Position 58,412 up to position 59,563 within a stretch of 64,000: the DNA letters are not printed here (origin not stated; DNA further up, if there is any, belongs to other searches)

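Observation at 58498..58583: A family-A repeat copy supplies the last 8 codons and the stop codon of murI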

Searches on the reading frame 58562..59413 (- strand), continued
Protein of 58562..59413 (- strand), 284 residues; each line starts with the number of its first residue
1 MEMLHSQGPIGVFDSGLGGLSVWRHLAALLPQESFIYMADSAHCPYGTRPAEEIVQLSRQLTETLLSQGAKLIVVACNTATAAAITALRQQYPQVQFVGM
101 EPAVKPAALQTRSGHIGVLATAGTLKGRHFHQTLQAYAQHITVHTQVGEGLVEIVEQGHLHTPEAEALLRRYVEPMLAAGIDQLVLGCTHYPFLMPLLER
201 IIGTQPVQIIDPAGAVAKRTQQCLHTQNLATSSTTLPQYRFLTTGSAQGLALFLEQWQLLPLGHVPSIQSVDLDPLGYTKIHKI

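Call 58: predict_structure(alignment_id=A1)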
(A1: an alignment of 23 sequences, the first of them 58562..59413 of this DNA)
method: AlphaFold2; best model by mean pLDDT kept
length: 284 residues; sequences in the alignment: 23
mean_pLDDT: 92.7   pTM: 0.89
mean pLDDT of the five models: 92.7, 92.6, 92.5, 91.9, 91.5
residues with pLDDT >= 90: 234; 70-90: 40; 50-70: 8; < 50: 2
segments of 3 or more residues with pLDDT < 50: none
pLDDT, mean of each block of 10 residues (from residue 1): 71 96 96 97 90 94 96 91 90 94 90 98 89 95 97 95 97 98 97 97 97 94 95 90 96 94 92 75 76
secondary structure, 60 per line:
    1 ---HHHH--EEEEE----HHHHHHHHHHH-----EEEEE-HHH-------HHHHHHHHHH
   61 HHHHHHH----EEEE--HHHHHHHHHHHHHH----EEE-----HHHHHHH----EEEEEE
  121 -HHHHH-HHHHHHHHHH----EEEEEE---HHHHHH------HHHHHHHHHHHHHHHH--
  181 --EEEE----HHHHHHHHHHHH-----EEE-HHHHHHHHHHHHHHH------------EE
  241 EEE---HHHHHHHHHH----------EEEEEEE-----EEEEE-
elements in order: H4-7 E10-14 H19-29 E35-39 H51-67 E72-75 H78-91 E96-98 H104-110 E115-120 H122-126 H128-137 E142-147 H151-156 H163-178 E183-186 H191-202 E208-210 H212-226 E239-243 H247-256 E267-273 E279-283
